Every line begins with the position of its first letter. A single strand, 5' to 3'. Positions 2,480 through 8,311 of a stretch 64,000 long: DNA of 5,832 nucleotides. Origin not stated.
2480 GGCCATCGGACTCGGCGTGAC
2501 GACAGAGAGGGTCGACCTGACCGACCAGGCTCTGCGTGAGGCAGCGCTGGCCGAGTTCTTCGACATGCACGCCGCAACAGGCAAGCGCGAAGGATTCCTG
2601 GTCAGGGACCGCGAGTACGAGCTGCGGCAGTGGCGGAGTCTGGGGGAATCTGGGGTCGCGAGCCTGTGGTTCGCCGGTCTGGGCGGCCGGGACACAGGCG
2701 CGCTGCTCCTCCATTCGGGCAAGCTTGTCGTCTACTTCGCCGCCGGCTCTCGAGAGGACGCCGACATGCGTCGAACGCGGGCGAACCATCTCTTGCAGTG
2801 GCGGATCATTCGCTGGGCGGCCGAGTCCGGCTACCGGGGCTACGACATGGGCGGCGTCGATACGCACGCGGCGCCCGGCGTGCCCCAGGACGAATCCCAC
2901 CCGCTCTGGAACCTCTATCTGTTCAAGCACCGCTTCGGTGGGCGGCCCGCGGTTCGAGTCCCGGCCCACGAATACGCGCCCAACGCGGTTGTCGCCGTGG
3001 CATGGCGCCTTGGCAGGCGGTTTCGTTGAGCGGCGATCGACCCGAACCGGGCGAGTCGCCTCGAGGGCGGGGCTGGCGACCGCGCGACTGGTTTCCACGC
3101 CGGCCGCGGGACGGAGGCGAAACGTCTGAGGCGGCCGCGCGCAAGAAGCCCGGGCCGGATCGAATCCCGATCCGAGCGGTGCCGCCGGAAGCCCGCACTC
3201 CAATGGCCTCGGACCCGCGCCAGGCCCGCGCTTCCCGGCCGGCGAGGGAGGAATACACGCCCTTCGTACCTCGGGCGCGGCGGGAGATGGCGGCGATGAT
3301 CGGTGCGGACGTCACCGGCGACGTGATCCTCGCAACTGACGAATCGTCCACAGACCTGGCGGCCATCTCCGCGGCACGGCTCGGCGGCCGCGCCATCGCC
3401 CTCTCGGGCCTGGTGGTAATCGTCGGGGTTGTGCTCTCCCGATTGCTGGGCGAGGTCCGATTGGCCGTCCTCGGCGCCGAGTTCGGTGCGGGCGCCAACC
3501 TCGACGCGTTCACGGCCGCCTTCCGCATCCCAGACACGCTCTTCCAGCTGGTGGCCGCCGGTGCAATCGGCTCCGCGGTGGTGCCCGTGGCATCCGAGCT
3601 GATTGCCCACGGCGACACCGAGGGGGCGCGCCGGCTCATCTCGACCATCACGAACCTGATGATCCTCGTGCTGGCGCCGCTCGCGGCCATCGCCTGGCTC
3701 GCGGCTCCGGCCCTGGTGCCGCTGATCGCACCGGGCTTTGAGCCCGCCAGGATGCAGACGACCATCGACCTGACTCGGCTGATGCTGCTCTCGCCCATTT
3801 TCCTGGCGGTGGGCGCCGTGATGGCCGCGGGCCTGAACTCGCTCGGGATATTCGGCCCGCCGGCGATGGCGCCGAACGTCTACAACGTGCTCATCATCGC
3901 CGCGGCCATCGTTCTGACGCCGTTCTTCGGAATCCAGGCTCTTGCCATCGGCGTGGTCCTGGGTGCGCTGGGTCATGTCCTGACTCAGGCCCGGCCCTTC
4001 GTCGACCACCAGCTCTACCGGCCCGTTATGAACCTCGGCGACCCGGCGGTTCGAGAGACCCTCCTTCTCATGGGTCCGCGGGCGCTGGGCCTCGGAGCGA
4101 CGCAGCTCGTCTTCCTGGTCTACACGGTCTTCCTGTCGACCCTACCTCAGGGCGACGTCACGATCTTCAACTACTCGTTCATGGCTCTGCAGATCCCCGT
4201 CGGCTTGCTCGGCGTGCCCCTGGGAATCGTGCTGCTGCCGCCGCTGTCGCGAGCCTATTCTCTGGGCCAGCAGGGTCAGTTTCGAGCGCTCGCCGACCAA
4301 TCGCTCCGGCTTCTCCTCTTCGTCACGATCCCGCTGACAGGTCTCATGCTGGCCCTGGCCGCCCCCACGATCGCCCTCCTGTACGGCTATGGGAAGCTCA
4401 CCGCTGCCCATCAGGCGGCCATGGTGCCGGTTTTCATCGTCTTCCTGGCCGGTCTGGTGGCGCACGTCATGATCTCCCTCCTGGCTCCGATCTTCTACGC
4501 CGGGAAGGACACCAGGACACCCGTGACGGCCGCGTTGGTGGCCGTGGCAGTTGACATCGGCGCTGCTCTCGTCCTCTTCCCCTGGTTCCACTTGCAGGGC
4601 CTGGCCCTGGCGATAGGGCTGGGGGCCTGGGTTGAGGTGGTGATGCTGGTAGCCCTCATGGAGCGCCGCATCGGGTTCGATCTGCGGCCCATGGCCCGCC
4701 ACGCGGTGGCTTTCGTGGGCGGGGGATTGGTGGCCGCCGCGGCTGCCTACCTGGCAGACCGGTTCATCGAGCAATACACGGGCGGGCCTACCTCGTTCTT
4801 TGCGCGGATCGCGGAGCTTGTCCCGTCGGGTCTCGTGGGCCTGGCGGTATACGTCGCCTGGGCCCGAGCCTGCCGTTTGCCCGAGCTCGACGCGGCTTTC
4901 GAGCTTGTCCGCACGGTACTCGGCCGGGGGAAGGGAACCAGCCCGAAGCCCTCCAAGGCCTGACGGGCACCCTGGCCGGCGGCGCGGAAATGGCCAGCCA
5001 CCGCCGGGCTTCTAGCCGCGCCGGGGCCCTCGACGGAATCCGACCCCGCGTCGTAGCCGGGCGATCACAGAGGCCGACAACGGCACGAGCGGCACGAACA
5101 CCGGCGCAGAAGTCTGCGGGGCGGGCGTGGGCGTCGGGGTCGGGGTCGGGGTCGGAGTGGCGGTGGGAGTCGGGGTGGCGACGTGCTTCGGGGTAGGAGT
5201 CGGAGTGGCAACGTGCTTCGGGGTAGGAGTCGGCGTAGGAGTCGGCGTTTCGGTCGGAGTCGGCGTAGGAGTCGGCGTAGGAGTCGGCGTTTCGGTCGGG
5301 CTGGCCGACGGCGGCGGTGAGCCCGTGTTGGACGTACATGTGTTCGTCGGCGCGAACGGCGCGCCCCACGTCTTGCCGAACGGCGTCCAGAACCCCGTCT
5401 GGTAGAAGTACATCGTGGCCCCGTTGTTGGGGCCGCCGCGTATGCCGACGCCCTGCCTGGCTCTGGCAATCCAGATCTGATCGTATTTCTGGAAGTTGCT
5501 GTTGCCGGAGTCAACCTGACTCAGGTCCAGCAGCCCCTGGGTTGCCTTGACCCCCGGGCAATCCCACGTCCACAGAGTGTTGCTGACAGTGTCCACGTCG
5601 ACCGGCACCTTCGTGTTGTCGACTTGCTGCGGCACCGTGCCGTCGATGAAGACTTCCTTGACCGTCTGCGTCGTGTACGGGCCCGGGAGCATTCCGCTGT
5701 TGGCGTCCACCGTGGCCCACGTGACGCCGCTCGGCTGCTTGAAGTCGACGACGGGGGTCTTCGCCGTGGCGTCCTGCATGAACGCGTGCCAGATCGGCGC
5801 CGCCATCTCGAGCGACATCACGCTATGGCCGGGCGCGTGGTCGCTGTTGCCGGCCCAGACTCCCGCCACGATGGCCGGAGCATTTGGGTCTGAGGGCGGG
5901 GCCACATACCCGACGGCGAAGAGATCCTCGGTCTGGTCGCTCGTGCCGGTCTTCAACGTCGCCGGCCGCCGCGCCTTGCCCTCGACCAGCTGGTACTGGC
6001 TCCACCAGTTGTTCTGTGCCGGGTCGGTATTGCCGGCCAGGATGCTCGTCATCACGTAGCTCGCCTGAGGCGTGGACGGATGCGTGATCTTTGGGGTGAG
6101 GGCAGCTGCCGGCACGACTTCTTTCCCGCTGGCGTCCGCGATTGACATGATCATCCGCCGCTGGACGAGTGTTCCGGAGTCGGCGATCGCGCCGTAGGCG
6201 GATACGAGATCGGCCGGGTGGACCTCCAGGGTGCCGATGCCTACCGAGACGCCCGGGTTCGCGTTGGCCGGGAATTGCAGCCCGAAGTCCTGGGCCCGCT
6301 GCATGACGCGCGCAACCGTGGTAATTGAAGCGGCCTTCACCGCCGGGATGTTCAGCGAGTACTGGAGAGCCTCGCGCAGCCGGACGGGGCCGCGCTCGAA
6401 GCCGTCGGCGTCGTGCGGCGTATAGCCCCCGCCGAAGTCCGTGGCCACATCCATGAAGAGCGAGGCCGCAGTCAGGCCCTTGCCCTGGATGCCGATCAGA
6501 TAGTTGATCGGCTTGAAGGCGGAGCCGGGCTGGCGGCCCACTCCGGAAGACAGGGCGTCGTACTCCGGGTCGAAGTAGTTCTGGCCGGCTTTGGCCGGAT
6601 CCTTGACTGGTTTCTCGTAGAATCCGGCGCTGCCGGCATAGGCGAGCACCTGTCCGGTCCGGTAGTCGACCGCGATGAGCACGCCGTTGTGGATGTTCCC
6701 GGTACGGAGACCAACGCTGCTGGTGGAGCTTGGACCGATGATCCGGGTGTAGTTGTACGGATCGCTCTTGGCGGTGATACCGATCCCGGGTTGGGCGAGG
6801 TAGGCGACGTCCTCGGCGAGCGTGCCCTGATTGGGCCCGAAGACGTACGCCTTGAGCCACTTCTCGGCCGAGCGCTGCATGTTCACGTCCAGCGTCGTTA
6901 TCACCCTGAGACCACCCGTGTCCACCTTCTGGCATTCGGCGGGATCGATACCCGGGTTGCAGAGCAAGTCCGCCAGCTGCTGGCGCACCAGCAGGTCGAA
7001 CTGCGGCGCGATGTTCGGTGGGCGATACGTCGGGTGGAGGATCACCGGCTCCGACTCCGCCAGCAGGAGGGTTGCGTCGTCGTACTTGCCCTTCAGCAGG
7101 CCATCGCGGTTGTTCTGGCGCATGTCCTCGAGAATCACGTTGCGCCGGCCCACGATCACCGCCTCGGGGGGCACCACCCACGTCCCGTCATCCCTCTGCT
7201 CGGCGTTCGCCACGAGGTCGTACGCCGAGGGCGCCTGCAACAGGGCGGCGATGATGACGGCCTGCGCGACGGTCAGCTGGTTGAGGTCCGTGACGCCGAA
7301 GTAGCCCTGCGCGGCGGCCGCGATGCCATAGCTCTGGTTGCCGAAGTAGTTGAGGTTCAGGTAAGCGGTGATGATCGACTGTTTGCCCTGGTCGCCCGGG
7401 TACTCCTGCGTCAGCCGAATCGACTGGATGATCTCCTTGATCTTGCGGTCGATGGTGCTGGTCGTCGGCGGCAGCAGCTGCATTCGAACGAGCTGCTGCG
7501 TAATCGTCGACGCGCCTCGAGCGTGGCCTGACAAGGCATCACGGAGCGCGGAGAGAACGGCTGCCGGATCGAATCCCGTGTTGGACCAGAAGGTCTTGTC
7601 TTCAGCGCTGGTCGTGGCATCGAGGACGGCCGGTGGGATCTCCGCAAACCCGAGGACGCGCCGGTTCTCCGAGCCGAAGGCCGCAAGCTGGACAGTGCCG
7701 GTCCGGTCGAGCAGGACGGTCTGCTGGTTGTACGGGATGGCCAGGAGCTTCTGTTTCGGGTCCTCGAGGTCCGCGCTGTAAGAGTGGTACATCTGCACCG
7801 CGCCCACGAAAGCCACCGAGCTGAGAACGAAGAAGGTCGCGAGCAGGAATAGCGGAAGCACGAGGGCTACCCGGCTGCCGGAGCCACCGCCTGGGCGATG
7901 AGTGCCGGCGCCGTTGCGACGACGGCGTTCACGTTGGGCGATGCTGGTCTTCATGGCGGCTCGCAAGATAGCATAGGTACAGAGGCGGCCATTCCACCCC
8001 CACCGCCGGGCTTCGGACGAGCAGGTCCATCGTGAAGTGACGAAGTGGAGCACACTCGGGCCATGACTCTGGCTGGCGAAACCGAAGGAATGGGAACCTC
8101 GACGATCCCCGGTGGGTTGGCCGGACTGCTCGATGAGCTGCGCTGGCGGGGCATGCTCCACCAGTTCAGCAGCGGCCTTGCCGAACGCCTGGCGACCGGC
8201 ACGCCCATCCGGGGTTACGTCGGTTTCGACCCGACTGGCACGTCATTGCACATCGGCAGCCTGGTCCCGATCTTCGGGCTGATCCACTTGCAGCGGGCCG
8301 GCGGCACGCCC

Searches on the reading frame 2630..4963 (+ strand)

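Call 54: search_protein_families(library=pfam, proteins=[window:2630-4963:+], max_evalue=0.001)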
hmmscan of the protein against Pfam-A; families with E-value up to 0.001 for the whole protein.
window:2630-4963:+ (777 aa): 1 family
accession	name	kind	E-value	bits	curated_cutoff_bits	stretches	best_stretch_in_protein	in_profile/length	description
PF03023.19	MurJ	-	5e-84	282.9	27.4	1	285-716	5-440/451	Lipid II flippase MurJ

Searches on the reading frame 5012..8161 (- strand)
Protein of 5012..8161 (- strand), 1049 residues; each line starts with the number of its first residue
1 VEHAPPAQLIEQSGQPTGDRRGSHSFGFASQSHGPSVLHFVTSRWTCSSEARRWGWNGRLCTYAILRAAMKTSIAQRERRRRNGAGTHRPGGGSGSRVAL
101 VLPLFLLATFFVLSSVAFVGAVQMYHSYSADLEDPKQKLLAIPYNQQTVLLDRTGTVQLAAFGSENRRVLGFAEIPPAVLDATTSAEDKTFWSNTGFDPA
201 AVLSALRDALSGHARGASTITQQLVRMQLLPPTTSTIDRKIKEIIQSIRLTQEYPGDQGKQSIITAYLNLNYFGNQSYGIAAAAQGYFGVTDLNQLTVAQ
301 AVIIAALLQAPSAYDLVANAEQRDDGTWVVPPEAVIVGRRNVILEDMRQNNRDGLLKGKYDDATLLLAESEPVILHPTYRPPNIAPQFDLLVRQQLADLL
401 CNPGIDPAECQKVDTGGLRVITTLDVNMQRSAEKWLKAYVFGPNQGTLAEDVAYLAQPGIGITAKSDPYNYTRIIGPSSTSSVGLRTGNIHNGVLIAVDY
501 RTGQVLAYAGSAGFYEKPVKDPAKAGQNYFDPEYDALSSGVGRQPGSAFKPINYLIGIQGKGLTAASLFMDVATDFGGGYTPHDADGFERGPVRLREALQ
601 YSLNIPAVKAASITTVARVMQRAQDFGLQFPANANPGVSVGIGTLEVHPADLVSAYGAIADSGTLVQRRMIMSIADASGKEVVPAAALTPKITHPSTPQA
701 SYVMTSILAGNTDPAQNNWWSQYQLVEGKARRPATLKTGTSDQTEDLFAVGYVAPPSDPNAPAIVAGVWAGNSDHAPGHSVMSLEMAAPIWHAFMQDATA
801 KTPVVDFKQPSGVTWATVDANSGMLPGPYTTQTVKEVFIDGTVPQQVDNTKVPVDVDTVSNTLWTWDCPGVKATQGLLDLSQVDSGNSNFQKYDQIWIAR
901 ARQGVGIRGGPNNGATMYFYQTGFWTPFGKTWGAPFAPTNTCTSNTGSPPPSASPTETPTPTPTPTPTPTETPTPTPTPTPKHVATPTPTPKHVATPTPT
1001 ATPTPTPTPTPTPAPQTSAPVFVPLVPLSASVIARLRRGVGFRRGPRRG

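Call 54: search_protein_families(library=pfam, proteins=[window:5012-8161:-], max_evalue=0.001)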
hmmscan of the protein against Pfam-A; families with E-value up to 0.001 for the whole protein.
window:5012-8161:- (1049 aa): 2 families
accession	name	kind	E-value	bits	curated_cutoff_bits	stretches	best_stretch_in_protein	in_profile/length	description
PF00912.28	Transgly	-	1.7e-43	148.6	27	1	159-347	5-177/178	Transglycosylase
PF00905.27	Transpeptidase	-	1.7e-14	54.2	22.1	1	494-710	2-217/299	Penicillin binding protein transpeptidase domain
